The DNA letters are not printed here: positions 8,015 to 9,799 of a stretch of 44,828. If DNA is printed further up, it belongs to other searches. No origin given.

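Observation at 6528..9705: Untracked 47-aa six-cysteine peptide gene beside a radical SAM/SPASM enzyme and two HExxH proteins: candidate ranthipeptide-like RiPP locus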

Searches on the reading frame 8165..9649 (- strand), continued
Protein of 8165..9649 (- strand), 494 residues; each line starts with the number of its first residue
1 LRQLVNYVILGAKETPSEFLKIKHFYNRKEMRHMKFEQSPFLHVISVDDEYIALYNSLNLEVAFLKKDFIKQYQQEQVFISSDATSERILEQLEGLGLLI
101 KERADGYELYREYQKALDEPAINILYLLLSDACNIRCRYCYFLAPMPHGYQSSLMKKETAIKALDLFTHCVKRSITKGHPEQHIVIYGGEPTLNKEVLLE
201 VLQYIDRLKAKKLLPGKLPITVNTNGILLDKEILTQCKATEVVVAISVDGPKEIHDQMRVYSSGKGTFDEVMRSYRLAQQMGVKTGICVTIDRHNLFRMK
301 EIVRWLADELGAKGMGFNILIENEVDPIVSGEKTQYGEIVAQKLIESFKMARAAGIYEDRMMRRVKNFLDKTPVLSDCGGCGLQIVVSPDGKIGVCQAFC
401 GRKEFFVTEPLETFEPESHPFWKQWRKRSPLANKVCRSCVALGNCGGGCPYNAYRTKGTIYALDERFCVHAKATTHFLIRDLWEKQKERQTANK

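Call 79: predict_structure(alignment_id=A1)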
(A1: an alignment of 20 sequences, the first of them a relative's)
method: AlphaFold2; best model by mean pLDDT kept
length: 461 residues; sequences in the alignment: 20
mean_pLDDT: 80.4   pTM: 0.81
mean pLDDT of the five models: 80.4, 76.4, 71.8, 71.5, 70.7
residues with pLDDT >= 90: 159; 70-90: 191; 50-70: 100; < 50: 11
segments of 3 or more residues with pLDDT < 50: 290-296
pLDDT, mean of each block of 10 residues (from residue 1): 93 94 90 94 92 96 93 86 72 82 57 67 94 91 81 73 94 96 90 87 95 91 85 91 94 84 89 90 68 48 75 83 66 69 55 85 58 81 78 65 73 55 62 68 86 83 64
secondary structure, 60 per line:
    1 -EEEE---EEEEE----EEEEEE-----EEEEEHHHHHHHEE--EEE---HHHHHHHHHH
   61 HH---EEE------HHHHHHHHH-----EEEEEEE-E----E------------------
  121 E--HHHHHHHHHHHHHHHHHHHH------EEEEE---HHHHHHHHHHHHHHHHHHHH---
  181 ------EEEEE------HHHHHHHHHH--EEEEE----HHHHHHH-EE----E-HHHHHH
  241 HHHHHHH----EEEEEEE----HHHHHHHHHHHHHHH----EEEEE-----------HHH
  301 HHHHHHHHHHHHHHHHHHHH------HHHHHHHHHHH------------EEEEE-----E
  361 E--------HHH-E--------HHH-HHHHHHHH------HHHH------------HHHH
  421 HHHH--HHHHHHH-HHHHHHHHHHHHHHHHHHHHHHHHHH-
elements in order: E2-5 E9-13 E18-23 E29-33 H34-40 E45-47 H51-62 E66-68 H75-83 E89-95 H124-143 E150-154 H158-177 E187-191 H198-207 E210-214 H219-225 H235-247 E252-258 H263-277 E282-286 H298-320 H327-337 E350-354 H387-394 H401-404 H417-424 H427-433 H435-460
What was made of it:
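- On Radical SAM/SPASM RiPP maturase (general class): Residues 1-85 are modelled with pLDDT above 90 as a beta-strand/helix domain (call 79).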

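Call 81: fold_search(model_id=the predicted structure, library=pdb)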
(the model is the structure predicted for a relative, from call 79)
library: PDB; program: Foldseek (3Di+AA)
matches with E <= 10: 1430; with E <= 0.001: 103
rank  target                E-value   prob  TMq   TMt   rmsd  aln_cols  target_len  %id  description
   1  5wgg_A                1.6e-18  1.00  0.71  0.74   5.1       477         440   21  Structural Insights into Thioether Bond Formation in the Biosynthesis of Sactipeptides (released 2017-07-26)
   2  5why_B                7.7e-18  1.00  0.64  0.70   6.0       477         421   22  Structural Insights into Thioether Bond Formation in the Biosynthesis of Sactipeptides (released 2017-07-26)
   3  5why_A                2.0e-17  1.00  0.68  0.74   4.9       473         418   23  Structural Insights into Thioether Bond Formation in the Biosynthesis of Sactipeptides (released 2017-07-26)
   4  8vpo                  3.8e-17  1.00  0.71  0.72   5.0       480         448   19  X-Ray Crystal Structure of TigE from Paramaledivibacter caminithermalis (released 2024-02-07)
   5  9gm3_C                2.3e-14  1.00  0.56  0.67   5.4       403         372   18  Crystal structure of the complex formed between the radical SAM protein ChlB and the leader region of its precursor su (released 2025-06-25)
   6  9gmc_C                2.5e-14  1.00  0.59  0.71   5.0       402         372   18  Crystal structure of the complex formed between the radical SAM protein ChlB and the R3A mutant of ChlA (released 2025-06-25)
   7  9gmc_A                2.8e-14  1.00  0.59  0.71   5.0       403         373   18  Crystal structure of the complex formed between the radical SAM protein ChlB and the R3A mutant of ChlA (released 2025-06-25)
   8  9gm3_A                5.2e-14  1.00  0.60  0.72   5.0       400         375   18  Crystal structure of the complex formed between the radical SAM protein ChlB and the leader region of its precursor su (released 2025-06-25)
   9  4k37_B                5.2e-14  1.00  0.53  0.64   6.5       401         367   18  Native anSMEcpe with bound AdoMet (released 2013-05-08)
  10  4k37_A                1.7e-13  1.00  0.60  0.73   5.1       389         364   18  Native anSMEcpe with bound AdoMet (released 2013-05-08)
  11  4k36_A                1.7e-13  1.00  0.54  0.64   6.6       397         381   19  His6 tagged anSMEcpe with bound AdoMet (released 2013-05-08)
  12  4k38_B                2.1e-13  1.00  0.57  0.71   5.2       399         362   19  Native anSMEcpe with bound AdoMet and Kp18Cys peptide (released 2013-05-08)
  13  4k38_A                3.8e-13  1.00  0.56  0.67   5.4       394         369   18  Native anSMEcpe with bound AdoMet and Kp18Cys peptide (released 2013-05-08)
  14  4k36_B                5.6e-13  1.00  0.58  0.72   5.1       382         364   20  His6 tagged anSMEcpe with bound AdoMet (released 2013-05-08)
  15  4k39_B                5.9e-13  1.00  0.55  0.68   5.7       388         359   18  Native anSMEcpe with bound AdoMet and Cp18Cys peptide (released 2013-05-08)
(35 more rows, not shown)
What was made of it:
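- On Radical SAM/SPASM RiPP maturase (general class): The model superposes on SPASM enzymes CteB and anSME (call 81). The full-length Foldseek alignment to CteB (477 columns, TM 0.71/0.74) includes CteB's N-terminal domain (call 81).
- TigE (8VPO) and ChlB (9GM3) are structural neighbours almost as close as CteB (call 81).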

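Call 86: search_protein_families(library=ncbifam, proteins=[L009:5242-6600:+, L010:1670-3046:+, L011:6001-7422:+, L012:5956-7416:+, L014:5827-7281:+, L017:2770-4698:+, L007:5989-7383:+], max_evalue=1e-30)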
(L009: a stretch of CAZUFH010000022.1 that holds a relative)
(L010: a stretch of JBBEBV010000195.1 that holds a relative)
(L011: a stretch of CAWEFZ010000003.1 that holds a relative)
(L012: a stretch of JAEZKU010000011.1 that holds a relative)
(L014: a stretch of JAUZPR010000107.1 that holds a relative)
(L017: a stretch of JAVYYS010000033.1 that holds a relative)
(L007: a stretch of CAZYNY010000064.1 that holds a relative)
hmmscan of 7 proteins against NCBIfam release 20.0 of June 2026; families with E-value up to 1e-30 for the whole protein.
L009:5242-6600:+ (452 aa): 13 families
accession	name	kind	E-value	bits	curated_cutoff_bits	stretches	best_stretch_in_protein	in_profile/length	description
TIGR04136.1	rSAM_FibroRumin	equivalog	3.6e-79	266.7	400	1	88-448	78-455/458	FibroRumin system radical SAM peptide maturase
NF047865.1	rSAM_PapB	equivalog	6.2e-49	167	340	1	100-424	2-327/330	PapB family radical SAM/SPASM ranthipeptide maturase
TIGR03906.1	quino_hemo_SAM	equivalog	2.2e-45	155.2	453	1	95-442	88-443/467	quinohemoprotein amine dehydrogenase maturation protein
NF041298.1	rSAM_mat_DynA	equivalog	2.8e-37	128.5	450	1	108-428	8-336/356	dynobactin maturation radical SAM/SPASM protein DynA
TIGR03974.1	rSAM_six_Cys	equivalog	3.3e-37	128.4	425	1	85-437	81-440/451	thioether cross-link-forming SCIFF peptide maturase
TIGR04064.1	rSAM_nif11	equivalog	3.6e-36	124.9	518.7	0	92-248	69-226/459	nif11-like peptide radical SAM maturase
TIGR03942.1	sulfatase_rSAM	equivalog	5.9e-36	124.3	349.45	1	107-424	7-335/363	anaerobic sulfatase maturase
NF040492.1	not_ScfB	exception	4.9e-34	118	855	1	103-439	97-441/450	ScfB-related radical SAM/SPASM orphan maturase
NF041718.1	rSAM_phane_AMC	equivalog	1.1e-33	116.8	425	0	103-297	8-197/362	cyclophane-forming radical SAM peptide maturase AmcB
TIGR04068.1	rSAM_ocin_clost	equivalog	1.1e-33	116.8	500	1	100-249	83-235/462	Cys-rich peptide radical SAM maturase CcpM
NF038107.1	rSAM_NF038107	equivalog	6.9e-33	114.1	600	1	104-424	88-411/444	Cys-every-fifth radical SAM/SPASM peptide maturase CefB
TIGR03978.1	rSAM_paired_1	equivalog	8.2e-33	113.8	370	0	99-274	81-257/466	His-Xaa-Ser system radical SAM maturase HxsB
NF041707.1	rSAM_YhhB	equivalog_domain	4.5e-31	108.1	445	0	105-262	6-172/369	cyclophane-forming radical SAM/SPASM peptide maturase YhhB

L010:1670-3046:+ (458 aa): 15 families
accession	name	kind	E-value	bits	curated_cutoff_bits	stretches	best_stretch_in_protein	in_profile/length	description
TIGR04136.1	rSAM_FibroRumin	equivalog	5.6e-71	239.7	400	1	57-447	49-456/458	FibroRumin system radical SAM peptide maturase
NF047865.1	rSAM_PapB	equivalog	4.3e-47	160.9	340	1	100-425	2-330/330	PapB family radical SAM/SPASM ranthipeptide maturase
TIGR03906.1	quino_hemo_SAM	equivalog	1.7e-42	145.6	453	1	85-443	76-446/467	quinohemoprotein amine dehydrogenase maturation protein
TIGR03974.1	rSAM_six_Cys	equivalog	3.6e-36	125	425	1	70-432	66-437/451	thioether cross-link-forming SCIFF peptide maturase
TIGR04068.1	rSAM_ocin_clost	equivalog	1.5e-35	123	500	1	73-249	53-235/462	Cys-rich peptide radical SAM maturase CcpM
TIGR04064.1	rSAM_nif11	equivalog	1.9e-35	122.5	518.7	0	86-249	65-227/459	nif11-like peptide radical SAM maturase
TIGR03942.1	sulfatase_rSAM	equivalog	4.3e-35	121.5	349.45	1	106-435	6-348/363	anaerobic sulfatase maturase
NF040492.1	not_ScfB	exception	1.9e-33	116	855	1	76-425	71-429/450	ScfB-related radical SAM/SPASM orphan maturase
NF041298.1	rSAM_mat_DynA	equivalog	2.3e-33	115.7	450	1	108-431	8-340/356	dynobactin maturation radical SAM/SPASM protein DynA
NF041707.1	rSAM_YhhB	equivalog_domain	3.8e-33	114.9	445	0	103-262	4-172/369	cyclophane-forming radical SAM/SPASM peptide maturase YhhB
NF038107.1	rSAM_NF038107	equivalog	7.1e-33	114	600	1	82-416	64-405/444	Cys-every-fifth radical SAM/SPASM peptide maturase CefB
TIGR04463.1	rSAM_vs_C_rich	equivalog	2e-32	112.5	525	1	69-414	47-397/438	TIGR04463 family radical SAM/SPASM RiPP maturase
TIGR04083.1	rSAM_pep_methan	hypoth_equivalog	3.4e-31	108.5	300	0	104-434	3-333/376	TIGR04083 family peptide-modifying radical SAM enzyme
TIGR04163.1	rSAM_cobopep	equivalog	4.7e-31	108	375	0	97-278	60-239/428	peptide-modifying radical SAM enzyme CbpB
TIGR03978.1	rSAM_paired_1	equivalog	7.1e-31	107.5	370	0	66-271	50-254/466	His-Xaa-Ser system radical SAM maturase HxsB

L011:6001-7422:+ (473 aa): 7 families
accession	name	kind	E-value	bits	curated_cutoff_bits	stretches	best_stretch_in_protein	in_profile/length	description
TIGR04136.1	rSAM_FibroRumin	equivalog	9.3e-66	222.5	400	1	7-463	3-455/458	FibroRumin system radical SAM peptide maturase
TIGR04064.1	rSAM_nif11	equivalog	6.4e-36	124.1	518.7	0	66-247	48-219/459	nif11-like peptide radical SAM maturase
NF047865.1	rSAM_PapB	equivalog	9.4e-36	123.7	340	1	109-439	10-327/330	PapB family radical SAM/SPASM ranthipeptide maturase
TIGR03974.1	rSAM_six_Cys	equivalog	3.2e-33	115.3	425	0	46-250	41-242/451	thioether cross-link-forming SCIFF peptide maturase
TIGR04280.1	geopep_mat_rSAM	hypoth_equivalog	5.7e-33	114.5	400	1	68-445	50-409/428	geopeptide radical SAM maturase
NF041298.1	rSAM_mat_DynA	equivalog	2.1e-32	112.5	450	1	108-443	7-336/356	dynobactin maturation radical SAM/SPASM protein DynA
TIGR04068.1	rSAM_ocin_clost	equivalog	5.6e-31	107.9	500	0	60-244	42-224/462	Cys-rich peptide radical SAM maturase CcpM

L012:5956-7416:+ (486 aa): 5 families
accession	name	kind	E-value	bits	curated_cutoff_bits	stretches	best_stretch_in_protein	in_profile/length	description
TIGR04136.1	rSAM_FibroRumin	equivalog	5.6e-69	233.1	400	1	19-482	2-458/458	FibroRumin system radical SAM peptide maturase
NF041298.1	rSAM_mat_DynA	equivalog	1.7e-32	112.8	450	1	121-471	7-347/356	dynobactin maturation radical SAM/SPASM protein DynA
NF038107.1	rSAM_NF038107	equivalog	6.2e-32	110.9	600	1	74-474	44-427/444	Cys-every-fifth radical SAM/SPASM peptide maturase CefB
TIGR04064.1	rSAM_nif11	equivalog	2.2e-31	109.1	518.7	0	74-257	42-217/459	nif11-like peptide radical SAM maturase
NF047865.1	rSAM_PapB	equivalog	8.7e-31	107.4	340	0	116-455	4-327/330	PapB family radical SAM/SPASM ranthipeptide maturase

L014:5827-7281:+ (484 aa): 9 families
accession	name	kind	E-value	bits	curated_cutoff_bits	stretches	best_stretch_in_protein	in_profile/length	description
TIGR04136.1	rSAM_FibroRumin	equivalog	5.3e-72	243.1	400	1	12-470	2-454/458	FibroRumin system radical SAM peptide maturase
NF047865.1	rSAM_PapB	equivalog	9.4e-43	146.7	340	1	113-447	7-327/330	PapB family radical SAM/SPASM ranthipeptide maturase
TIGR03974.1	rSAM_six_Cys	equivalog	3.4e-37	128.4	425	1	27-463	15-443/451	thioether cross-link-forming SCIFF peptide maturase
NF041298.1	rSAM_mat_DynA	equivalog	8.4e-37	127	450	1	115-464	7-348/356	dynobactin maturation radical SAM/SPASM protein DynA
NF040492.1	not_ScfB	exception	8.7e-35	120.4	855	1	21-464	12-443/450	ScfB-related radical SAM/SPASM orphan maturase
TIGR04064.1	rSAM_nif11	equivalog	1.7e-33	116.1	518.7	0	106-261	75-227/459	nif11-like peptide radical SAM maturase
NF038107.1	rSAM_NF038107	equivalog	2.3e-33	115.6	600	1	73-466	49-427/444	Cys-every-fifth radical SAM/SPASM peptide maturase CefB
TIGR03906.1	quino_hemo_SAM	equivalog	1.5e-31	109.6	453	1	56-457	45-435/467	quinohemoprotein amine dehydrogenase maturation protein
TIGR04334.1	rSAM_Clo7bot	equivalog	6.4e-31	107.4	600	1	57-443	38-412/440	radical SAM/SPASM domain Clo7bot peptide maturase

L017:2770-4698:+ (642 aa): 7 families
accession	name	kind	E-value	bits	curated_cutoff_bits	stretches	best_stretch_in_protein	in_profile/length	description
TIGR04136.1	rSAM_FibroRumin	equivalog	1.7e-48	165.6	400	1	46-430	43-439/458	FibroRumin system radical SAM peptide maturase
NF047865.1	rSAM_PapB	equivalog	4.8e-41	141.1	340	1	99-423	7-328/330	PapB family radical SAM/SPASM ranthipeptide maturase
TIGR03942.1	sulfatase_rSAM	equivalog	7.9e-35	120.6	349.45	1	103-440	9-353/363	anaerobic sulfatase maturase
TIGR04280.1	geopep_mat_rSAM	hypoth_equivalog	3.7e-34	118.4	400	1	32-433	20-413/428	geopeptide radical SAM maturase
TIGR03974.1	rSAM_six_Cys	equivalog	2.4e-31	109.1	425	0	64-263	68-267/451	thioether cross-link-forming SCIFF peptide maturase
TIGR04064.1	rSAM_nif11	equivalog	6.9e-31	107.4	518.7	0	93-243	76-225/459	nif11-like peptide radical SAM maturase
TIGR04068.1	rSAM_ocin_clost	equivalog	9.1e-31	107.2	500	0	25-241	5-231/462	Cys-rich peptide radical SAM maturase CcpM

L007:5989-7383:+ (464 aa): 5 families
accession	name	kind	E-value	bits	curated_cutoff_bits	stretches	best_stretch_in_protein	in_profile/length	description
TIGR04136.1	rSAM_FibroRumin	equivalog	2.9e-85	286.8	400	1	23-453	14-454/458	FibroRumin system radical SAM peptide maturase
NF047865.1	rSAM_PapB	equivalog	3.9e-41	141.4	340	1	93-430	2-327/330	PapB family radical SAM/SPASM ranthipeptide maturase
NF038107.1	rSAM_NF038107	equivalog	1e-37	130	600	1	10-431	4-412/444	Cys-every-fifth radical SAM/SPASM peptide maturase CefB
TIGR03974.1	rSAM_six_Cys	equivalog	1.4e-34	119.8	425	1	57-440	62-437/451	thioether cross-link-forming SCIFF peptide maturase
TIGR04463.1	rSAM_vs_C_rich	equivalog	8.3e-34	117.1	525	1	16-426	5-401/438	TIGR04463 family radical SAM/SPASM RiPP maturase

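Call 88: search_dna_similar(query=window:8165-9550:-, collection=plasmids, mode=protein, max_evalue=1e-20, max_rows=15)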
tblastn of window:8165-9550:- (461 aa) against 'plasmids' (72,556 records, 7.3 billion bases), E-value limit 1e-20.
Records with a match: 6; places in all: 6; records where one place covers at least 80% of the query: 1.
Best place of each record, by identity: <60% 6.
By first word of the organism name: Paraburkholderia 4; Campylobacter 1; Acetoanaerobium 1.
By predicted mobility (MOB-suite, as given by PLSDB): non-mobilizable 6.
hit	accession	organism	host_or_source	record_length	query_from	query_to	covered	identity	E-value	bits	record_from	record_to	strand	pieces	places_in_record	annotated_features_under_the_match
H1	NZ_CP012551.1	Campylobacter sp. RM16187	dog,cell culture,oral swab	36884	4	459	99%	34.2%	2e-67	241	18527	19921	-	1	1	FibroRumin system radical SAM peptide maturase | hypothetical protein | FibroRumin family radical SAM-modified Cys-rich RiPP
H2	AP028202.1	Paraburkholderia largidicola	Physopelta gutta,midgut,Midgut crypts ...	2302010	87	421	73%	27.7%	4e-23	110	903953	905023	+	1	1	anaerobic sulfatase maturase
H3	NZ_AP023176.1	Paraburkholderia largidicola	Physopelta gutta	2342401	87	421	73%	27.7%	4e-23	110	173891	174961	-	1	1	none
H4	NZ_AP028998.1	Paraburkholderia sp. 22B1P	-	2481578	87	421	73%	27.7%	4e-23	110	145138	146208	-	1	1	none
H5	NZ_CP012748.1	Paraburkholderia caribensis MBA4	soil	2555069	87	421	73%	27.4%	4e-22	107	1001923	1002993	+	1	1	none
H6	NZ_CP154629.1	Acetoanaerobium noterae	cell culture,Sludge of a digestion ...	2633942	86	427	74%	25.6%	6e-21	103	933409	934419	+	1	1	none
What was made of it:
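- Closest known: FibroRumin system. Different: Identity to the annotated maturase is 34% (call 88).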

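Call 90: get_annotated_region(hit=H1, flank=5000)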
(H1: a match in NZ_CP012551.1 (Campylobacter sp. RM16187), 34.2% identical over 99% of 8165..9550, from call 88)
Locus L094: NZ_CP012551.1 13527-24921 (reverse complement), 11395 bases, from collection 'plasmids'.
description: Campylobacter sp. RM16187 plasmid p16187MP2, complete sequence
organism: Campylobacter sp. RM16187 (NCBI taxid 1660063)
taxonomy: Bacteria; Campylobacterota; Epsilonproteobacteria; Campylobacterales; Campylobacteraceae; Campylobacter; Campylobacter sp. RM16187
host: -; source: dog,cell culture,oral swab; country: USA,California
typing (MOB-suite, as given by PLSDB): non-mobilizable
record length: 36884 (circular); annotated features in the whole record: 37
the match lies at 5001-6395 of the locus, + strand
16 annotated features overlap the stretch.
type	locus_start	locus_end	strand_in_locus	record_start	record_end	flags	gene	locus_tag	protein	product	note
CDS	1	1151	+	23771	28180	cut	-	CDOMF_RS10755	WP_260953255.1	DUF4214 domain-containing protein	-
CDS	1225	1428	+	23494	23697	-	-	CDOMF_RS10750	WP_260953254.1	hypothetical protein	-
CDS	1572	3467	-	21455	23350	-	-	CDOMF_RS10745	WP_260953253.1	mobilization protein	-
CDS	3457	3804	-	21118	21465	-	-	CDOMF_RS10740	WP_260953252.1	hypothetical protein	-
CDS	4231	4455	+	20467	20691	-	-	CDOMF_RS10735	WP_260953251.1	hypothetical protein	-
CDS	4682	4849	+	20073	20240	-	-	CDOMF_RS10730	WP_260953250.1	FibroRumin family radical SAM-modified Cys-rich RiPP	-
CDS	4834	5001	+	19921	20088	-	-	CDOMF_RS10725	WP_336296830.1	FibroRumin family radical SAM-modified Cys-rich RiPP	-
CDS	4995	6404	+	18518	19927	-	-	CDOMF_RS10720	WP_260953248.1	FibroRumin system radical SAM peptide maturase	GO:0031179 - peptide modification [Evidence IEA]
CDS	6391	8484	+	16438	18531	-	-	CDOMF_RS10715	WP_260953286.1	hypothetical protein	-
CDS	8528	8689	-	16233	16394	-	-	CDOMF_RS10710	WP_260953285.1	WG repeat-containing protein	-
CDS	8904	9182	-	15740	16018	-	-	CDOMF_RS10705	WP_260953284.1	type II toxin-antitoxin system RelE/ParE family toxin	GO:0030541 - plasmid partitioning [Evidence IEA]; GO:0051290 - protein heterotetramerization [Evidence IEA]; GO:0009432 ...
CDS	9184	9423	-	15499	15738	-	-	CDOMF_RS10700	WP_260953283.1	hypothetical protein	-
CDS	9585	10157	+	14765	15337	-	-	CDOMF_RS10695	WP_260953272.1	hypothetical protein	-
CDS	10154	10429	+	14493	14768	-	-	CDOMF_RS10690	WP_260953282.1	CopG family transcriptional regulator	-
CDS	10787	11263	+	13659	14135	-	-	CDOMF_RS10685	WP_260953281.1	hypothetical protein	-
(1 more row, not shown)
